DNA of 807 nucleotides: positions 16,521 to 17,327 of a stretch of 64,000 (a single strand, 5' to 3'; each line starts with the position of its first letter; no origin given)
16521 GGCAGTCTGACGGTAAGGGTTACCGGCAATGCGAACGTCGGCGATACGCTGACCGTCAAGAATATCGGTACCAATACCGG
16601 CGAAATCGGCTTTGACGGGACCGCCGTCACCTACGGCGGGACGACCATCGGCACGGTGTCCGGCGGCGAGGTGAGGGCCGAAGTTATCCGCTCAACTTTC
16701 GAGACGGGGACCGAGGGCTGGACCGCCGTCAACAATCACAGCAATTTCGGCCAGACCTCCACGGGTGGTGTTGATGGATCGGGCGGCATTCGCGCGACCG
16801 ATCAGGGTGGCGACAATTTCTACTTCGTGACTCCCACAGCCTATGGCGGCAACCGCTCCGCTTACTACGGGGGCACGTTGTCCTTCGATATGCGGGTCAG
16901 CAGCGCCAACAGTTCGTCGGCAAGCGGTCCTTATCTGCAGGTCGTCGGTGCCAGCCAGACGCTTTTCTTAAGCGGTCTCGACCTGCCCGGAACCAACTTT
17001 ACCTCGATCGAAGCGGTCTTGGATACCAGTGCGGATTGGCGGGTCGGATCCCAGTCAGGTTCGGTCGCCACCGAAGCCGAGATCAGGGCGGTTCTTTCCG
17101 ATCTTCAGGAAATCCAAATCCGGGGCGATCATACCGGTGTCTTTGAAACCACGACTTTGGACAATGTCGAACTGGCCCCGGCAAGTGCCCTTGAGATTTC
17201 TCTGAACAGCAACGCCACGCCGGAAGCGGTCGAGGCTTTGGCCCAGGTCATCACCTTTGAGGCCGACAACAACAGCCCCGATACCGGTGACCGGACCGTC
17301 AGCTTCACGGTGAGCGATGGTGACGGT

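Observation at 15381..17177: Two Laminin-B (laminin domain IV)-like domains nested inside host modules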

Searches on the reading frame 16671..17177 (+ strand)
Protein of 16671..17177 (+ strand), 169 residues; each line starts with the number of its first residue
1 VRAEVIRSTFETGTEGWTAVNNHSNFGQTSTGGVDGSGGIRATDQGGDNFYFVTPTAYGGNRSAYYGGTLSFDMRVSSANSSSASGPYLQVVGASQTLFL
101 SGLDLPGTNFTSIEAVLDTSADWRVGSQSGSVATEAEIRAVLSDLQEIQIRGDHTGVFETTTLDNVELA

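Call 3: search_protein_families(library=pfam, proteins=[window:16671-17177:+], max_evalue=10)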
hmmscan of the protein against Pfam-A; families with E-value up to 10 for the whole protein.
window:16671-17177:+ (169 aa): 1 family
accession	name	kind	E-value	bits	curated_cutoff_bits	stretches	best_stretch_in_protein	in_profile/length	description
PF00052.24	Laminin_B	-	5.2e-13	49.5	22.4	1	51-168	1-120/136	Laminin B (Domain IV)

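Call 4: search_protein_families(library=ncbifam, proteins=[window:16671-17177:+], max_evalue=10)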
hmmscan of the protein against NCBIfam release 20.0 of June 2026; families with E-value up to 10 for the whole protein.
window:16671-17177:+ (169 aa): 0 families

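Call 10: find_homologous_proteins(query=window:16671-17177:+, max_evalue=0.001)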
Query window:16671-17177:+ (169 aa): 1 proteins with E <= 0.001 among 97 candidates.
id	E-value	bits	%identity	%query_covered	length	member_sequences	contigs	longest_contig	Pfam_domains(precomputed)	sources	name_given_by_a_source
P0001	1.6e-12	66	34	97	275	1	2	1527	PF00052.25,PF13646.13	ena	-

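Call 15: search_solved_structures(query=A1, max_evalue=1, show_alignments=2)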
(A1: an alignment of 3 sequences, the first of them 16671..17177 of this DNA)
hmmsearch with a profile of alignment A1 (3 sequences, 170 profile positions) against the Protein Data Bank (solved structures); distinct sequences matched with E-value up to 1: 4.
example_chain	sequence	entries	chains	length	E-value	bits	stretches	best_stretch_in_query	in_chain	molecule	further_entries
9i5b_A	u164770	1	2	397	3.6e-09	39.8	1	48-161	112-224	Basement membrane-specific heparan sulfate proteoglycan core protein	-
9i5a_A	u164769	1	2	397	6.4e-09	39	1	48-161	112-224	Basement membrane-specific heparan sulfate proteoglycan core protein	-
4yep_A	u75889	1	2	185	0.00042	23.3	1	43-158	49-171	Laminin subunit alpha-2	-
4yeq_U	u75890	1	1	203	0.00055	23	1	43-158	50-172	Laminin subunit alpha-2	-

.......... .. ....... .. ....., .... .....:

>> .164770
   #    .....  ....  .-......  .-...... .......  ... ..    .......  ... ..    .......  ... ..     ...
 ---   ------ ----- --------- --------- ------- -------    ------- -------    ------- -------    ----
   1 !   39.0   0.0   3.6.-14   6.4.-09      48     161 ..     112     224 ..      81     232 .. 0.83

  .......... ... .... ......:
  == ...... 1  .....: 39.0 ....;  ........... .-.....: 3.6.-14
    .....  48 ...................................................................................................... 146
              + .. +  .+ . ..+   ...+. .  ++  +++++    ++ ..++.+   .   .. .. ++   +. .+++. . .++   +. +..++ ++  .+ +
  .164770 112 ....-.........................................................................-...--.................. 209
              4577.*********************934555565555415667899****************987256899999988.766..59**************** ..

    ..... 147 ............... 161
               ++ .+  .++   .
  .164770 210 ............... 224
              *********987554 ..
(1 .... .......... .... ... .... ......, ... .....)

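Call 19: search_protein_families(library=pfam, proteins=[P0001], max_evalue=0.001)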
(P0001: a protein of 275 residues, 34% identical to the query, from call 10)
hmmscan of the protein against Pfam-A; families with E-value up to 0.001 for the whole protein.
P0001 (275 aa): 3 families
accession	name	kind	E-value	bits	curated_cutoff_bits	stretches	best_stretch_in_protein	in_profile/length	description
PF00052.24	Laminin_B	-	3.5e-23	82.4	22.4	1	153-271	2-123/136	Laminin B (Domain IV)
PF13646.12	HEAT_2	-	3.9e-07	30.7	27.7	1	22-104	4-79/88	HEAT repeats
PF02985.28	HEAT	-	6.8e-05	23.2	23.5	0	65-83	9-27/31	HEAT repeat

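Call 20: search_protein_representatives(alignment_id=A1)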
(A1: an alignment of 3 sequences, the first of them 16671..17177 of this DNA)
Query: 3 sequences, 170 profile positions. Proteins with E-value up to 0.001 (for the whole library): 4056; up to 1e-10: 2436; up to 1e-30: 395. The best 150 are listed.
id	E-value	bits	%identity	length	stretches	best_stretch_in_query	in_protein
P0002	3.9e-120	414.0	-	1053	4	6-169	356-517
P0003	4.4e-106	368.3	-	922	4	5-169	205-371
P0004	1.2e-99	347.4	-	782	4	2-169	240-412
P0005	1.5e-96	337.2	-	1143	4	7-169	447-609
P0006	4.2e-91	319.5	-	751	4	4-170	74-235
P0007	2.9e-88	310.3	-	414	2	5-169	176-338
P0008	2.5e-87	307.2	-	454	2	3-169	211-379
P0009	4.2e-87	306.5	-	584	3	6-169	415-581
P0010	2.2e-83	294.4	-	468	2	3-170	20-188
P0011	2.7e-83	294.1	-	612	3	6-169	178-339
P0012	1.4e-82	291.8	-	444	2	6-170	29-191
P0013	3.8e-82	290.4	-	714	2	5-169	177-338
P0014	2.0e-81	288.1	-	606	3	5-168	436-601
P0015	4.8e-81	286.8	-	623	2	5-170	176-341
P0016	8.8e-81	285.9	-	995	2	6-169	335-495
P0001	3.8e-75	267.6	-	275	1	4-170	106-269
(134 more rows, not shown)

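Call 27: find_homologous_proteins(query=A2, max_evalue=0.00001)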
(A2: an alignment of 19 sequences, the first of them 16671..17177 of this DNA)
Query A2 (19 sequences) (169 aa, profile of the alignment): 5 proteins with E <= 0.00001 among 8000 candidates.
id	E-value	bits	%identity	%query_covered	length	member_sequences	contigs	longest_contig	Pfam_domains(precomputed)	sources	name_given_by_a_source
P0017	4.0e-128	443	36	97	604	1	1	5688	PF00413.31,PF00052.25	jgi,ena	-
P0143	8.3e-73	262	33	98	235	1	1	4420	PF00052.25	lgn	-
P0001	1.6e-70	255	34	97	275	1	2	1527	PF00052.25,PF13646.13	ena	-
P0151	2.8e-48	182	37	99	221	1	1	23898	PF00052.25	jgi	jgi:hypothetical protein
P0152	4.9e-23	99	28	99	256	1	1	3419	PF00052.25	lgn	-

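Call 29: find_related_loci(query=A1, collection=genome_contigs, flank=3000)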
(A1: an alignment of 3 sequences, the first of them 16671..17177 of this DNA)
Query A1 (169 aa) in genome_contigs; peptide patterns used: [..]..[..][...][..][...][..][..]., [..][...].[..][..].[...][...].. (x = any residue, [..] = any of these).
129 stretches matched a pattern; 57 encode a relative of the query (tblastn E <= 1e-3); 57 distinct loci.
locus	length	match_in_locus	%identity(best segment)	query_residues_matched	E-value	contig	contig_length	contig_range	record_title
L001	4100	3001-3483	43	6-168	1e-31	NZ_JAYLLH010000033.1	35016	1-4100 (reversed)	Mesobacterium hydrothermale strain TK19101 contig33, whole genome shotgun sequence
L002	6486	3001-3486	40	6-168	7e-32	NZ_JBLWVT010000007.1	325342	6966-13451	MAG: Pseudodonghicola sp. isolate EA13-04 A13.024.metabat.2RE.5K@7, whole genome shotgun sequence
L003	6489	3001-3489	41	6-169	2e-30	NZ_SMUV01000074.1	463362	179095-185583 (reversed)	Antarcticimicrobium luteum strain 318-1 NODE_3_length_463274_cov_101.019241, whole genome shotgun sequence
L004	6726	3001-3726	39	6-169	6e-29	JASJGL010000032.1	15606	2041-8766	MAG: Pseudodonghicola sp. isolate ChS5.bin.44 ChesSed_k141_1523853, whole genome shotgun sequence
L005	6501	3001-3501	39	8-169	6e-28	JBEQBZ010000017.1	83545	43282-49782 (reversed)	MAG: Methyloversatilis sp. isolate 05_S201.rosella_refine.71_0 NODE_73_length_83545_cov_6.716536:0-83545, whole genome s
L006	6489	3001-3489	39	6-169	8e-29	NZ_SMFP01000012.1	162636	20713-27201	Antarcticimicrobium sediminis strain S4J41 T4a4_scaffold12, whole genome shotgun sequence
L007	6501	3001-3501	39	8-169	1e-27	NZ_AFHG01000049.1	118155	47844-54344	Methyloversatilis universalis FAM5 contig00067, whole genome shotgun sequence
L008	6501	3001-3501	39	8-169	1e-25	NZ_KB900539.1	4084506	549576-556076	Methyloversatilis universalis EHg5 Metunv2DRAFT_Scaffold1.1, whole genome shotgun sequence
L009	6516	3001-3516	35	5-169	1e-25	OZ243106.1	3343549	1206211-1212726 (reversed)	MAG: Phycisphaerales bacterium isolate f58e0438-f117-49db-a735-6b1937910821 genome assembly, chromosome: 1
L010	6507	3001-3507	42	6-168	2e-24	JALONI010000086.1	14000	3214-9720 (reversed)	MAG: Cyclobacteriaceae bacterium isolate Prado073 scaffold_7348, whole genome shotgun sequence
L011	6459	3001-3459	36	8-166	4e-23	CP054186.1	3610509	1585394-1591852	MAG: Phycisphaeraceae bacterium isolate H1_PLA1 chromosome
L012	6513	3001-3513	36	6-168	7e-23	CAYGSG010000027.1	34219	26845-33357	MAG TPA_asm: uncultured Phycisphaeraceae bacterium isolate ERP117304_co2_96 genome assembly, contig: NODE_1080_length_34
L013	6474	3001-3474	37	2-168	2e-22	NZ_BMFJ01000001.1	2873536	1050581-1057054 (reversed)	Primorskyibacter flagellatus strain CGMCC 1.12664 sequence01, whole genome shotgun sequence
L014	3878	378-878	38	6-169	2e-21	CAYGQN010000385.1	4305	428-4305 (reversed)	MAG TPA_asm: uncultured Gammaproteobacteria bacterium isolate ERP117304_co3_111 genome assembly, contig: NODE_30283_leng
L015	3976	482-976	34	3-166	3e-21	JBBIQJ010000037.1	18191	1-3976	MAG: Armatimonadota bacterium isolate EPF170215_bin_323 NODE_471_length_18191_cov_3.41669, whole genome shotgun sequence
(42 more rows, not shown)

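Call 31: predict_structure(alignment_id=A2)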
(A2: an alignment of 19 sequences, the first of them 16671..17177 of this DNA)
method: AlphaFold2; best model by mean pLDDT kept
length: 169 residues; sequences in the alignment: 19
mean_pLDDT: 93.4   pTM: 0.90
mean pLDDT of the five models: 93.4, 93.3, 93.0, 93.0, 92.2
residues with pLDDT >= 90: 136; 70-90: 25; 50-70: 8; < 50: 0
segments of 3 or more residues with pLDDT < 50: none
pLDDT, mean of each block of 10 residues (from residue 1): 91 97 95 89 91 98 98 91 75 98 90 97 96 98 98 87 97
secondary structure, 60 per line:
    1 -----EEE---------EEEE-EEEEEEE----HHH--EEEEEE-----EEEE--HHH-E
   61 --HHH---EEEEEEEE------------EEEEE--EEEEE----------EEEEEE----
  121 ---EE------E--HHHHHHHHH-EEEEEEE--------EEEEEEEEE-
elements in order: E6-8 E18-21 E23-29 E39-44 E50-53 E69-76 E89-93 E96-100 E111-116 H135-143 E145-151 E160-168

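Call 37: fold_search(model_id=the predicted structure, library=pdb)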
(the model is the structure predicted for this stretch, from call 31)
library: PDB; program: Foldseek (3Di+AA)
matches with E <= 10: 940; with E <= 0.001: 26
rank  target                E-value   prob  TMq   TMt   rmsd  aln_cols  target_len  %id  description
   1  9i5a_B                1.3e-08  1.00  0.71  0.36   5.0       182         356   15  Crystal structure of wild type perlecan region 3 construct I876-V1272 construct including one laminin IV-like and four (released 2025-04-02)
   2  9i5b_B                1.6e-08  1.00  0.72  0.46   3.8       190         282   14  Crystal structure of perlecan region 3 mutant (P1019L) construct I876-V1272 including one laminin IV-like and four lam (released 2025-04-02)
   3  9i5a_A                2.1e-08  1.00  0.72  0.33   3.9       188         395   13  Crystal structure of wild type perlecan region 3 construct I876-V1272 construct including one laminin IV-like and four (released 2025-04-02)
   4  9i5b_A                2.9e-08  1.00  0.65  0.30  10.3       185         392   14  Crystal structure of perlecan region 3 mutant (P1019L) construct I876-V1272 including one laminin IV-like and four lam (released 2025-04-02)
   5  4yeq                  2.5e-07  1.00  0.62  0.59   9.3       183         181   12  L4b Domain of Human Laminin alpha-2 (released 2015-05-27)
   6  4yep_A                4.8e-06  1.00  0.62  0.57   2.7       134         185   16  L4b Domain of Human Laminin alpha-2 (released 2015-05-27)
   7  1v0a                  3.2e-05  1.00  0.60  0.60   4.5       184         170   12  Family 11 Carbohydrate-Binding Module of cellulosomal cellulase Lic26A-Cel5E of Clostridium thermocellum (released 2005-01-12)
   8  6r3m_A                8.1e-05  1.00  0.61  0.59   4.7       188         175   15  Family 11 Carbohydrate-Binding Module from Clostridium thermocellum in complex with beta-1,3-1,4-mixed-linked tetrasac (released 2020-02-05)
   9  4bq2_B                1.1e-04  1.00  0.63  0.17   7.0       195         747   13  Structural analysis of an exo-beta-agarase (released 2013-08-14)
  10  4bq3_C                1.4e-04  1.00  0.58  0.16   7.1       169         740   15  Structural analysis of an exo-beta-agarase (released 2013-08-14)
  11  6r31_A                1.6e-04  1.00  0.61  0.61   4.5       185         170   14  Family 11 Carbohydrate-Binding Module from Clostridium thermocellum in complex with beta-1,3-1,4-mixed-linked tetrasac (released 2020-02-05)
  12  4bq2_A                1.6e-04  1.00  0.60  0.17   7.0       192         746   14  Structural analysis of an exo-beta-agarase (released 2013-08-14)
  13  4xuo_A                2.5e-04  1.00  0.57  0.61   4.9       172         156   10  Structure of the CBM22-1 xylan-binding domain from Paenibacillus barcinonensis Xyn10C (released 2015-06-03)
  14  4bq3_D                2.7e-04  1.00  0.60  0.17   7.0       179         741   14  Structural analysis of an exo-beta-agarase (released 2013-08-14)
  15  4bq2_C                2.8e-04  1.00  0.60  0.17   7.1       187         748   13  Structural analysis of an exo-beta-agarase (released 2013-08-14)
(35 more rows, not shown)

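Call 66: search_protein_families(library=pfam, alignment_id=A6, max_evalue=0.0001)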
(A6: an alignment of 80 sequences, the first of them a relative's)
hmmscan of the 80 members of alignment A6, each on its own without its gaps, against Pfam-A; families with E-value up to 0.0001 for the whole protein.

A. member 1, P0001 (275 aa): 3 families
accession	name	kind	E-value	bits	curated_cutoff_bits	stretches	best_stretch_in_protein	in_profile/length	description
PF00052.24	Laminin_B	-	3.5e-23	82.4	22.4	1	153-271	2-123/136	Laminin B (Domain IV)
PF13646.12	HEAT_2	-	3.9e-07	30.7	27.7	1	22-104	4-79/88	HEAT repeats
PF02985.28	HEAT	-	6.8e-05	23.2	23.5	0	65-83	9-27/31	HEAT repeat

B. families by the number of members that match (of 80 scanned): 22 families
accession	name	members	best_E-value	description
PF00052.24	Laminin_B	80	4e-69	Laminin B (Domain IV)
PF00353.25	HemolysinCabind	22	3.4e-72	RTX calcium-binding nonapeptide repeat (4 copies)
PF00404.24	Dockerin_1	6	1.5e-06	Dockerin type I domain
PF22352.2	K319L-like_PKD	4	1.4e-19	K319L-like, PKD domain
PF18911.6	PKD_4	4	5.8e-11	PKD domain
PF13946.11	DUF4214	3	6.1e-59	Domain of unknown function (DUF4214)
PF13927.12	Ig_3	3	9.2e-08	Immunoglobulin domain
PF00801.26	PKD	3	2e-06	PKD domain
PF03160.20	Calx-beta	2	5.9e-30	Calx-beta domain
PF21027.3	Sde0182_C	2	2.4e-12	Cellulose-binding protein Sde0182, C-terminal domain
PF18962.6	Por_Secre_tail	2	2.1e-10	Secretion system C-terminal sorting domain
PF17963.7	Big_9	2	3.7e-10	Bacterial Ig domain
PF13646.12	HEAT_2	2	3.9e-07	HEAT repeats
PF07679.22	I-set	2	2.2e-06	Immunoglobulin I-set domain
PF18998.6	Flg_new_2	1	2.5e-23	Divergent InlB B-repeat domain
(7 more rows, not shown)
